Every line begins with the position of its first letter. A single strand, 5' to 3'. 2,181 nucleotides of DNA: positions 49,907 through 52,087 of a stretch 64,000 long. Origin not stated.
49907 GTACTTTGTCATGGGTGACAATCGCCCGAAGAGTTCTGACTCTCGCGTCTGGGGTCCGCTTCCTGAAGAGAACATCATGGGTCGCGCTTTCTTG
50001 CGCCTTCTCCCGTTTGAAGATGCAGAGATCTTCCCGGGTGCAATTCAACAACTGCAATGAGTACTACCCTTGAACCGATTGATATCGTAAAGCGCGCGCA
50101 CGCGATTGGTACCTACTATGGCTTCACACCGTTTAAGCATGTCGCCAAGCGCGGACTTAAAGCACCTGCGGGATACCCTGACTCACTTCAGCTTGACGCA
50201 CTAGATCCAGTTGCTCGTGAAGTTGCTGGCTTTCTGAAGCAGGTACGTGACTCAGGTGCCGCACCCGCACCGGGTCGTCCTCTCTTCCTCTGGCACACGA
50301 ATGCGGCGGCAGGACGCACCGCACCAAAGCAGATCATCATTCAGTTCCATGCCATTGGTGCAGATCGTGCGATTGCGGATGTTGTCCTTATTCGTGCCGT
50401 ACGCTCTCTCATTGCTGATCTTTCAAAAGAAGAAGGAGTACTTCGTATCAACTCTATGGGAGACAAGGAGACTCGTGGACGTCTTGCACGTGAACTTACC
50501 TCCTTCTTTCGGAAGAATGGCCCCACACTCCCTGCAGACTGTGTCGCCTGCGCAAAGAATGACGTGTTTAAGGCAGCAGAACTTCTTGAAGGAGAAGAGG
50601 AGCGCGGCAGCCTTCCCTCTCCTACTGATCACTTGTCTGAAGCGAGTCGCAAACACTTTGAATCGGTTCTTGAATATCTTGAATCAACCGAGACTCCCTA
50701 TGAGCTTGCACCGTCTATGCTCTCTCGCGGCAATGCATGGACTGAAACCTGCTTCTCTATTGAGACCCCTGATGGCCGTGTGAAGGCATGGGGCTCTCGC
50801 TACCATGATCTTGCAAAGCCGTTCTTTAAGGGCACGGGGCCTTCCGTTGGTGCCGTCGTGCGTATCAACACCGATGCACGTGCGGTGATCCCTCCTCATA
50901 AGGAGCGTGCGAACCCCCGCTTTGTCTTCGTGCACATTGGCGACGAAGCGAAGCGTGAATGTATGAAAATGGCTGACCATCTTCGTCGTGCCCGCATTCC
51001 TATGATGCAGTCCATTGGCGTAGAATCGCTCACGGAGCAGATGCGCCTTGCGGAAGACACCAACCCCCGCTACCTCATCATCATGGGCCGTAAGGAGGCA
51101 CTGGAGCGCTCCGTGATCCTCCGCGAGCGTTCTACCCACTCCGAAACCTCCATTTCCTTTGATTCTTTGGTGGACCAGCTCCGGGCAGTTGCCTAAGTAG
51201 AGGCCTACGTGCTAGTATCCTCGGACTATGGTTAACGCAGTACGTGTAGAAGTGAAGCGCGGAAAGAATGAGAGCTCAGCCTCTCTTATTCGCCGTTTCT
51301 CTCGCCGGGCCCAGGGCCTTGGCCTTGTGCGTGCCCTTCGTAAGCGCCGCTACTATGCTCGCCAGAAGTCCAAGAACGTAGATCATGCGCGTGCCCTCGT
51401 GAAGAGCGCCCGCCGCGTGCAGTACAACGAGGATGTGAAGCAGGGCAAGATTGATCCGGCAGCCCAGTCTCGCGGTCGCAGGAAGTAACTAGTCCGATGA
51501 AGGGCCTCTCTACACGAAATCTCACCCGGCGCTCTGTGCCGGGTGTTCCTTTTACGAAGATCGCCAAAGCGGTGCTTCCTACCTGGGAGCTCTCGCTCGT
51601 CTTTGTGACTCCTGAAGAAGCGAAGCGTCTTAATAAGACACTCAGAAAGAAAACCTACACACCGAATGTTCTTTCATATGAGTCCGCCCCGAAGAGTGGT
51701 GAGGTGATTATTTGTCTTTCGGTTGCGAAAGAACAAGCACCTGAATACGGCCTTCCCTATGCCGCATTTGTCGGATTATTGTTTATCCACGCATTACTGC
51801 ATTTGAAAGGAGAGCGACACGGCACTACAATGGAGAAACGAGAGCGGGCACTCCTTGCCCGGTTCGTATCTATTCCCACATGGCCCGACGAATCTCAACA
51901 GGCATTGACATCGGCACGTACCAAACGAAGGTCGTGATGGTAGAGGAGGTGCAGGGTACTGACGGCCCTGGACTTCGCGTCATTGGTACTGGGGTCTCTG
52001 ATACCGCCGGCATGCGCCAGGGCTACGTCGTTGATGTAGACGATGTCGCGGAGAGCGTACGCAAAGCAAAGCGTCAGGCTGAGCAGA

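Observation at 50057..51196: HisRS-like paralogue with degenerate catalytic motifs but an intact anticodon-binding-like domain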

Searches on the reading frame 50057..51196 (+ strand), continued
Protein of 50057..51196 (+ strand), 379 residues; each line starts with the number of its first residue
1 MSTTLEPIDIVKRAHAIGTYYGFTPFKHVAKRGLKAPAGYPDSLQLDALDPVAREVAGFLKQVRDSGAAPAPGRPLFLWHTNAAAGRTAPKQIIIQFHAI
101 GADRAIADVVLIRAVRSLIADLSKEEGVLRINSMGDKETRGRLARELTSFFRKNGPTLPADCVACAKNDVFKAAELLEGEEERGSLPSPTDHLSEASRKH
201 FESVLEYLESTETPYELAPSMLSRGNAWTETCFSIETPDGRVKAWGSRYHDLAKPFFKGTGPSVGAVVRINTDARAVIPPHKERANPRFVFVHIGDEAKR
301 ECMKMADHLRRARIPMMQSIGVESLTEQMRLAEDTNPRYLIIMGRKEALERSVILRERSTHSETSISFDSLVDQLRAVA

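Call 80: find_homologous_proteins(query=A6, max_evalue=1e-20)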
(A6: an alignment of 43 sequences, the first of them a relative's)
Query A6 (43 sequences) (396 aa, profile of the alignment): 186 proteins with E <= 1e-20 among 8000 candidates; the best 120 are listed.
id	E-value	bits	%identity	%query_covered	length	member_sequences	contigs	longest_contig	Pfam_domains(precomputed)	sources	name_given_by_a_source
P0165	2.2e-147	509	41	97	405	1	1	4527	PF03129.26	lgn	-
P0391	2.6e-146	506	43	95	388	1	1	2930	PF13393.12,PF03129.26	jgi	-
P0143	4.1e-146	505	40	94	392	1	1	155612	PF13393.12,PF03129.26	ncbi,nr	ncbi:MAG: ATP phosphoribosyltransferase regulatory subunit [Candidatus Pacebacteria bacterium]|nr:AT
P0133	4.7e-146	505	100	100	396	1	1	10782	PF13393.12,PF03129.26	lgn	-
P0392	6.9e-146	504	41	95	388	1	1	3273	PF13393.12,PF03129.26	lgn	-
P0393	4.6e-145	502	45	95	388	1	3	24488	PF13393.12,PF03129.26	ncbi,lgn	ncbi:MAG: His/Gly/Thr/Pro-type tRNA ligase C-terminal domain-containing protein [Candidatus Paceibac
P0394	1.9e-144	500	41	96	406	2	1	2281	PF03129.26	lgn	-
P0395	3.7e-144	499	45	95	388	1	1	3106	PF03129.26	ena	-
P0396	8.7e-143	494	42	96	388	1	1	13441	PF03129.26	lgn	-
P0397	2.1e-142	493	43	95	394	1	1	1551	PF13393.12,PF03129.26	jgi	-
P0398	2.1e-142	493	42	80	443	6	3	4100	PF03129.26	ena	-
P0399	5.2e-142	492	40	95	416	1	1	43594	PF03129.26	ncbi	-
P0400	7.8e-142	491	42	96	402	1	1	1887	PF03129.26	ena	-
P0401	1.7e-141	490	45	97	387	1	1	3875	PF13393.12,PF03129.26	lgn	-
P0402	5.0e-141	488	42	96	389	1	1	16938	PF13393.12,PF03129.26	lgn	-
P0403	5.6e-141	488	37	95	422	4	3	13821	PF03129.26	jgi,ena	-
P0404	1.9e-140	486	42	96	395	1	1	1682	PF13393.12,PF03129.26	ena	-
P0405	3.8e-140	485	43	95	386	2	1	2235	PF13393.12,PF03129.26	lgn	-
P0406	8.1e-140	484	42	97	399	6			PF03129.26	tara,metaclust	tara:strand:- start:22958 stop:24157 length:1200 start_codon:yes stop_codon:yes gene_type:complete|m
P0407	2.2e-139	483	38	94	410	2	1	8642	PF03129.26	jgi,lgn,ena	-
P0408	2.9e-139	482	41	96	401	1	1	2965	PF03129.26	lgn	-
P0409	5.9e-139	481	43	96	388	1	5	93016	PF03129.26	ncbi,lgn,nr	ncbi:ATP phosphoribosyltransferase regulatory subunit [Candidatus Kaiserbacteria bacterium]|nr:ATP p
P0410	1.3e-138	480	44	89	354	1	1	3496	PF13393.12,PF03129.26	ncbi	ncbi:His/Gly/Thr/Pro-type tRNA ligase C-terminal domain-containing protein [candidate division KSB1 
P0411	2.5e-138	479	45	96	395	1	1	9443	PF13393.12,PF03129.26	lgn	-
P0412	2.8e-138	479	42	95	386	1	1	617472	PF03129.26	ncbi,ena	-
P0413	3.0e-138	479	43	94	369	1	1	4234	PF03129.26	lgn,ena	-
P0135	6.4e-138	478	45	96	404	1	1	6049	PF03129.26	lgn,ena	-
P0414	1.8e-137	477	41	83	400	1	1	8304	PF03129.26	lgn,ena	-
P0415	2.2e-137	476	44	97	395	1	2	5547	PF13393.12,PF03129.26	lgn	-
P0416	5.4e-137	475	34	95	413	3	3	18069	PF03129.26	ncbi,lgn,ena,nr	ncbi:hypothetical protein EXS61_01755 [Candidatus Parcubacteria bacterium]|nr:hypothetical protein [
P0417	6.7e-137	475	41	96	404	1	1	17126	PF03129.26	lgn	-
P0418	1.1e-136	474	46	95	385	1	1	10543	PF03129.26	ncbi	-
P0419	1.8e-136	473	40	98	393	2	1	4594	PF03129.26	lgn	-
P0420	4.1e-136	472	44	97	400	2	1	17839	PF03129.26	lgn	-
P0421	4.9e-136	472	37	96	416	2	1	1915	PF03129.26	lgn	-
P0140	5.6e-136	472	40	96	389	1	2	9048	PF03129.26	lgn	-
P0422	1.1e-134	467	40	96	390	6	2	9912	PF03129.26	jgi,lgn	jgi:histidyl-tRNA synthetase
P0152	2.1e-134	466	42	97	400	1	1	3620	PF13393.12,PF03129.26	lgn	-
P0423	4.1e-134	466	44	94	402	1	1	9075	PF13393.12,PF03129.26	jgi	jgi:histidyl-tRNA synthetase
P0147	4.8e-134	465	43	95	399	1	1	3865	PF03129.26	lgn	-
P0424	6.0e-134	465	43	96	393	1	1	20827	PF03129.26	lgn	-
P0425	1.5e-133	464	40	96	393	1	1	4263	PF03129.26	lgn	-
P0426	1.4e-132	460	40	95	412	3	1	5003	PF13393.12,PF03129.26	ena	-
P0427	1.5e-132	460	38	95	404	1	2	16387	PF13393.12,PF03129.26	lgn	-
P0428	1.6e-132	460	40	97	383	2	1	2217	PF03129.26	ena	-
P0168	2.0e-132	460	46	95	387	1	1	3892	PF13393.12,PF03129.26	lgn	-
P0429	3.6e-132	459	37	95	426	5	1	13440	PF13393.12,PF03129.26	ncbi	-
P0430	1.9e-131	457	36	94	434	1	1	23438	PF03129.26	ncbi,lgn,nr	ncbi:MAG: His/Gly/Thr/Pro-type tRNA ligase C-terminal domain-containing protein [bacterium]|nr:His/G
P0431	2.5e-131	456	39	97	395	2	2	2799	PF03129.26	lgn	-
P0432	2.7e-131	456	43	95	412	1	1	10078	PF03129.26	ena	-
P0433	3.8e-131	456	43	73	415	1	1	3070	PF03129.26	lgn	-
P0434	4.8e-131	455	39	94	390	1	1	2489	PF03129.26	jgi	jgi:histidyl-tRNA synthetase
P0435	5.0e-131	455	40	96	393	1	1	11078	PF03129.26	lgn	-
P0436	2.4e-130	453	37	95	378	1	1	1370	PF03129.26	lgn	-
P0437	6.3e-130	452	37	95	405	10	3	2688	PF03129.26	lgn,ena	-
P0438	7.5e-130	451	36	96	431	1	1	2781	PF13393.12,PF03129.26,PF00587.31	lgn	-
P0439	1.9e-129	450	42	96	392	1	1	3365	PF03129.26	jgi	-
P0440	3.5e-129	449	35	95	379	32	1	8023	PF03129.26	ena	-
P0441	4.8e-129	449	37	94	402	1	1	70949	PF13393.12,PF03129.26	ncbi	-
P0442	5.6e-129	449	39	94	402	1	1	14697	PF13393.12,PF03129.26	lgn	-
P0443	7.8e-129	448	36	95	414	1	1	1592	PF03129.26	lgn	-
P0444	2.1e-128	447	45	95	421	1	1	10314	PF03129.26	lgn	-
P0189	4.4e-128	446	36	73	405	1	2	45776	PF03129.26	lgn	-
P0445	4.7e-128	446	34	97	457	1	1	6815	PF13393.12,PF03129.26,PF00587.31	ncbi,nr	ncbi:MAG: histidine--tRNA ligase [Candidatus Lloydbacteria bacterium]|nr:histidine--tRNA ligase [Can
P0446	6.6e-128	445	36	96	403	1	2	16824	PF13393.12,PF03129.26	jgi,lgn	-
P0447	1.2e-127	444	40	95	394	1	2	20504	PF03129.26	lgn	-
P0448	1.3e-127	444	36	98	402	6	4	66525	PF13393.12,PF03129.26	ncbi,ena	-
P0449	1.5e-127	444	41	97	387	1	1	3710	PF03129.26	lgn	-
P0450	2.8e-127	443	35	97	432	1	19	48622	PF13393.12,PF03129.26,PF00587.31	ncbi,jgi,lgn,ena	ncbi:MAG TPA: histidine--tRNA ligase [Candidatus Paceibacterota bacterium]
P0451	3.7e-127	443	36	94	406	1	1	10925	PF13393.12,PF03129.26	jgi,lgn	-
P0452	4.3e-127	442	36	95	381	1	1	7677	PF03129.26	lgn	-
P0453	4.4e-127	442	38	94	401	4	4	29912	PF03129.26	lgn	-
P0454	5.8e-127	442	34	97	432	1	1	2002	PF13393.12,PF03129.26,PF00587.31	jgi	jgi:histidyl-tRNA synthetase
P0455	8.5e-127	441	34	95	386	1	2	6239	PF03129.26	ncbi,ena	-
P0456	2.2e-126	440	35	97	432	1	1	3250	PF13393.12,PF03129.26,PF00587.31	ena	-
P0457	3.3e-126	439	36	96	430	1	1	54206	PF13393.12,PF03129.26,PF00587.31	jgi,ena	-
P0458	3.5e-126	439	36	94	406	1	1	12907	PF13393.12,PF03129.26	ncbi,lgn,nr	ncbi:MAG: ATP phosphoribosyltransferase regulatory subunit [bacterium]|nr:ATP phosphoribosyltransfer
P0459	5.9e-126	439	37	96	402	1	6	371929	PF13393.12,PF03129.26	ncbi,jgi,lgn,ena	jgi:histidyl-tRNA synthetase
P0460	6.3e-126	439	35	97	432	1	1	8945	PF13393.12,PF03129.26,PF00587.31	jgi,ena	-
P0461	8.2e-126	438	37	95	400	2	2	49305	PF13393.12,PF03129.26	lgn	-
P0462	1.2e-125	438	32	94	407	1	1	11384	PF03129.26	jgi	-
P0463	1.8e-125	437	43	95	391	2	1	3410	PF03129.26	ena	-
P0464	4.8e-125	436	35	97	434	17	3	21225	PF13393.12,PF03129.26,PF00587.31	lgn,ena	-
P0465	5.5e-125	435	36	96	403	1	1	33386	PF13393.12,PF03129.26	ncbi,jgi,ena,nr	ncbi:hypothetical protein COB55_01675 [Candidatus Wolfebacteria bacterium]|nr:MAG: hypothetical prot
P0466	7.4e-125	435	35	94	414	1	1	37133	PF03129.26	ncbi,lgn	-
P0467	8.0e-125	435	36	96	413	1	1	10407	PF13393.12,PF03129.26,PF00587.31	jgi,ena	-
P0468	2.6e-124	433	34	96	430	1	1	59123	PF13393.12,PF03129.26,PF00587.31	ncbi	-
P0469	3.3e-124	433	36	96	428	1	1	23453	PF13393.12,PF03129.26,PF00587.31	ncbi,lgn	-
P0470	5.3e-124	432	35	96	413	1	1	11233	PF13393.12,PF03129.26,PF00587.31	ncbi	-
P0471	5.8e-124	432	34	96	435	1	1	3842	PF13393.12,PF03129.26,PF00587.31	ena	-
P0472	7.0e-124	432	41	75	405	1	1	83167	PF03129.26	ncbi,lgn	-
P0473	3.0e-123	430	40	74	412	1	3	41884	PF03129.26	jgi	-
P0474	4.4e-123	429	35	96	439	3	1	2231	PF13393.12,PF03129.26,PF00587.31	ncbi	-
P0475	4.7e-123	429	38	96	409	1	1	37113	PF03129.26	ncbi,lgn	ncbi:MAG: His/Gly/Thr/Pro-type tRNA ligase C-terminal domain-containing protein [Candidatus Paceibac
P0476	8.3e-123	428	30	97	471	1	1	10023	PF13393.12,PF03129.26,PF00587.31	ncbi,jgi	ncbi:MAG: histidine--tRNA ligase [Candidatus Paceibacterota bacterium]|jgi:histidyl-tRNA synthetase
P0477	9.8e-123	428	35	95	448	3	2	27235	PF13393.12,PF03129.26,PF00587.31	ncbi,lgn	-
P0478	1.1e-122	428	35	94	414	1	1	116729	PF03129.26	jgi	-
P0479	1.1e-122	428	41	74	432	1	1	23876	PF13393.12,PF03129.26,PF00587.31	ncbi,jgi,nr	ncbi:MAG TPA: histidine--tRNA ligase [Candidatus Paceibacterota bacterium]|nr:histidine--tRNA ligase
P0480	1.8e-122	427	40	95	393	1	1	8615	PF13393.12,PF03129.26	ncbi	-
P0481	2.0e-122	427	40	74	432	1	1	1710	PF13393.12,PF03129.26,PF00587.31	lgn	-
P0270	2.2e-122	427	39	95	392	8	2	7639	PF03129.26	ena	-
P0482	2.3e-122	427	36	96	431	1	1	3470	PF13393.12,PF03129.26,PF00587.31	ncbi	-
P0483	3.9e-122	426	34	96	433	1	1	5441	PF13393.12,PF03129.26,PF00587.31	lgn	-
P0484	9.4e-122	425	33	97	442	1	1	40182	PF13393.12,PF03129.26,PF00587.31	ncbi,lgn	-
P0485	1.2e-121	424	35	97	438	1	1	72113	PF13393.12,PF03129.26,PF00587.31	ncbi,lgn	-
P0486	1.7e-121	424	43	95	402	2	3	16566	PF03129.26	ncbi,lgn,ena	-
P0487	4.5e-121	423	36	96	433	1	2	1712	PF13393.12,PF03129.26,PF00587.31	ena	-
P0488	4.6e-121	423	43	96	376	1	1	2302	PF03129.26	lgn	-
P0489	5.1e-121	422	35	96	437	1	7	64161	PF13393.12,PF03129.26,PF00587.31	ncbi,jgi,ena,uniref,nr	ncbi:histidine--tRNA ligase [Candidatus Nomurabacteria bacterium RIFCSPLOWO2_01_FULL_41_21]|uniref:H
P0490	8.8e-121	422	41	73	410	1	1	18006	PF03129.26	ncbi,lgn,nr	ncbi:MAG: His/Gly/Thr/Pro-type tRNA ligase C-terminal domain-containing protein [bacterium]|nr:His/G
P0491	1.2e-120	421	36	94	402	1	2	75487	PF03129.26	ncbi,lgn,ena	-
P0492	1.4e-120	421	36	95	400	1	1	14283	PF13393.12,PF03129.26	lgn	-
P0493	1.4e-120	421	35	96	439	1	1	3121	PF13393.12,PF03129.26,PF00587.31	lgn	-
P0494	1.5e-120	421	39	73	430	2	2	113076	PF13393.12,PF03129.26,PF00587.31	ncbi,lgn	-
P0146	2.1e-120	420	45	86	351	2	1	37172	PF03129.26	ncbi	ncbi:MAG: His/Gly/Thr/Pro-type tRNA ligase C-terminal domain-containing protein [Candidatus Paceibac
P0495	2.3e-120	420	34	96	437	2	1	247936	PF13393.12,PF03129.26,PF00587.31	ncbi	-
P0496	4.1e-120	419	35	95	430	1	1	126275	PF03129.26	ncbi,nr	ncbi:MAG: ATP phosphoribosyltransferase regulatory subunit [Patescibacteria group bacterium]|nr:ATP 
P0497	4.8e-120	419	32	97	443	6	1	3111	PF13393.12,PF03129.26,PF00587.31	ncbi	-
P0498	7.0e-120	419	35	96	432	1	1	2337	PF13393.12,PF03129.26,PF00587.31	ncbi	-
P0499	8.8e-120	418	35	96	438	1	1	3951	PF13393.12,PF03129.26,PF00587.31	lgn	-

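Call 83: find_encoding_contigs(protein=P0143, flank=10000, max_places=1)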
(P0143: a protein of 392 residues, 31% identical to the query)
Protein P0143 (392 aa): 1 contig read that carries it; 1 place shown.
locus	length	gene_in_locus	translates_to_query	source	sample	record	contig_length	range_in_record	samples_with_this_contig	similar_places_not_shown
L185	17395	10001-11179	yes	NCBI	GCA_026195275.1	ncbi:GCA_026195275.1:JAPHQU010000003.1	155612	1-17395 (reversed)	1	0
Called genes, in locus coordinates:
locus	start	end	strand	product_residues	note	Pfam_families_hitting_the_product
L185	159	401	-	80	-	PF18895:T4SS_pilin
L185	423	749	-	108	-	PF18895:T4SS_pilin (weak)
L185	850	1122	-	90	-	-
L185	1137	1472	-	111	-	PF04956:TrbC (weak), PF18895:T4SS_pilin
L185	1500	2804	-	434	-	-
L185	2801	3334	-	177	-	PF01135:PCMT (weak), PF13489:Methyltransf_23 (weak), PF01209:Ubie_methyltran, PF05175:MTS (faint), PF13847:Methyltransf_31, PF08241:Methyltransf_11, PF08242:Methyltransf_12, PF13649:Methyltransf_25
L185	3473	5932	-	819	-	PF00521:DNA_topoisoIV, PF03989:DNA_gyraseA_C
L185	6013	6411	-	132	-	-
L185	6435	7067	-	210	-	PF13483:Lactamase_B_3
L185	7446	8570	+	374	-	PF23459:S1_RRP5 (faint), PF00575:S1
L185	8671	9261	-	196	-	PF01195:Pept_tRNA_hydro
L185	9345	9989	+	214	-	PF10502:Peptidase_S26, PF00717:Peptidase_S24 (weak)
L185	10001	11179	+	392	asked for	PF13393:tRNA-synt_His (weak), PF03129:HGTP_anticodon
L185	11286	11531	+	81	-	PF01165:Ribosomal_S21 (weak)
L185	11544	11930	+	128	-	PF02130:YbeY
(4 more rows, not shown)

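Call 84: find_encoding_contigs(protein=P0459, flank=10000, max_places=2)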
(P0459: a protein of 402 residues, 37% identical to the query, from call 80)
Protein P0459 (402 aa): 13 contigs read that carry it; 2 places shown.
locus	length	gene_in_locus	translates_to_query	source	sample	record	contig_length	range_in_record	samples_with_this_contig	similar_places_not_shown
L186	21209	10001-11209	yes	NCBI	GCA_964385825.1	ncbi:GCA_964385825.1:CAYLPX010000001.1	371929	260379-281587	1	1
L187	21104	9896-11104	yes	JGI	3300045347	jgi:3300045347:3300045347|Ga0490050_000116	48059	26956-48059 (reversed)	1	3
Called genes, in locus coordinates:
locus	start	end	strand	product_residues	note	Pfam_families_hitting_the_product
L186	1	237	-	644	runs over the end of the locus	-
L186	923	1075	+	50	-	-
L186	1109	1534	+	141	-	-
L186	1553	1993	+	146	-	-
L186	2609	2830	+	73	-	-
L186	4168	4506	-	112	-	-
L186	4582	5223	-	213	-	PF13483:Lactamase_B_3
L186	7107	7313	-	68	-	-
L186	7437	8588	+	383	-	PF00575:S1 (weak), PF21543:CvfB_2nd (faint), PF21710:Spt6_S1 (faint), PF23459:S1_RRP5 (faint), PF00575:S1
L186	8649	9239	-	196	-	PF01195:Pept_tRNA_hydro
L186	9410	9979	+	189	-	PF10502:Peptidase_S26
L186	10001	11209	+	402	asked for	PF13393:tRNA-synt_His (weak), PF03129:HGTP_anticodon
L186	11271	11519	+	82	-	-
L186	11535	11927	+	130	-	PF02130:YbeY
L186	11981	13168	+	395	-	PF02491:SHS2_FTSA, PF14450:FtsA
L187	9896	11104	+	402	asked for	PF13393:tRNA-synt_His (weak), PF03129:HGTP_anticodon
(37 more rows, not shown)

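Call 94: search_protein_families(library=ncbifam, alignment_id=A2, max_evalue=0.001)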
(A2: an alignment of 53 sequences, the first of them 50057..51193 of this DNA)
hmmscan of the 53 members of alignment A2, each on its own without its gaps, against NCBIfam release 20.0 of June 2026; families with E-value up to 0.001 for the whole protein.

A. member 1, window:50057-51193:+ (379 aa): 3 families
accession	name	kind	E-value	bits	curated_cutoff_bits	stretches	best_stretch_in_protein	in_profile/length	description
TIGR00442.1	hisS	equivalog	3.3e-24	85.6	286.75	1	97-367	125-405/406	histidine--tRNA ligase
NF009085.0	PRK12420.1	equivalog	7.1e-05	22.3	540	1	221-372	267-423/426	histidine--tRNA ligase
TIGR00418.1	thrS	equivalog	0.0002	20.4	383.65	1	291-377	477-563/565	threonine--tRNA ligase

B. families by the number of members that match (of 53 scanned): 23 families
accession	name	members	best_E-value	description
TIGR00442.1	hisS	53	4.6e-68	histidine--tRNA ligase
NF009085.0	PRK12420.1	49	4e-22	histidine--tRNA ligase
TIGR00443.1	hisZ_biosyn_reg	34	1.1e-20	ATP phosphoribosyltransferase regulatory subunit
TIGR00418.1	thrS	33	4.3e-09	threonine--tRNA ligase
NF008942.0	PRK12292.2-5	26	3.6e-10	ATP phosphoribosyltransferase regulatory subunit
NF008940.0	PRK12292.2-3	16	2.2e-14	ATP phosphoribosyltransferase regulatory subunit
NF008941.0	PRK12292.2-4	12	5.1e-10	ATP phosphoribosyltransferase regulatory subunit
NF003068.0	PRK03991.1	9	4.4e-06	threonine--tRNA ligase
NF008953.0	PRK12295.1-6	6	1.5e-13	ATP phosphoribosyltransferase regulatory subunit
TIGR00389.1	glyS_dimeric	6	2.5e-05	glycine--tRNA ligase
NF008939.0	PRK12292.2-1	4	6.1e-08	ATP phosphoribosyltransferase regulatory subunit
NF008936.0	PRK12292.1-3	4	2e-07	ATP phosphoribosyltransferase regulatory subunit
NF011500.0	PRK14938.1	3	1.3e-06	Ser-tRNA(Thr) hydrolase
NF008938.0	PRK12292.1-6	3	1.7e-05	ATP phosphoribosyltransferase regulatory subunit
NF009086.0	PRK12421.1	3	4.5e-05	ATP phosphoribosyltransferase regulatory subunit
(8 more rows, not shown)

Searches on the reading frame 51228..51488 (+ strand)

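Call 42: search_protein_families(library=pfam, proteins=[window:51228-51488:+], max_evalue=0.001)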
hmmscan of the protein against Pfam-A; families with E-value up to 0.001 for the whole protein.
window:51228-51488:+ (86 aa): 1 family
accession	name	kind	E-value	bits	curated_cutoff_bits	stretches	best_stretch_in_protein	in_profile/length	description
PF01165.25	Ribosomal_S21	-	0.00045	20.3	27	1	9-50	2-43/55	Ribosomal protein S21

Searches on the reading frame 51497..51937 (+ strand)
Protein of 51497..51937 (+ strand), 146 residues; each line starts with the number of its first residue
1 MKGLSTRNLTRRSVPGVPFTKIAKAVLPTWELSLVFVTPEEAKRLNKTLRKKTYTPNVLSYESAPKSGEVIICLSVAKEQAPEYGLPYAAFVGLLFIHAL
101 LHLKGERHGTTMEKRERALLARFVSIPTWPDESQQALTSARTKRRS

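Call 42: search_protein_families(library=pfam, proteins=[window:51497-51937:+], max_evalue=0.001)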
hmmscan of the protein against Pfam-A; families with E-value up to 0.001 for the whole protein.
window:51497-51937:+ (146 aa): 1 family
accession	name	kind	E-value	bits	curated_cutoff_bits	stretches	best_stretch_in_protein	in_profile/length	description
PF02130.23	YbeY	-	6.8e-18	65.2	25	1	26-116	24-122/129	Endoribonuclease YbeY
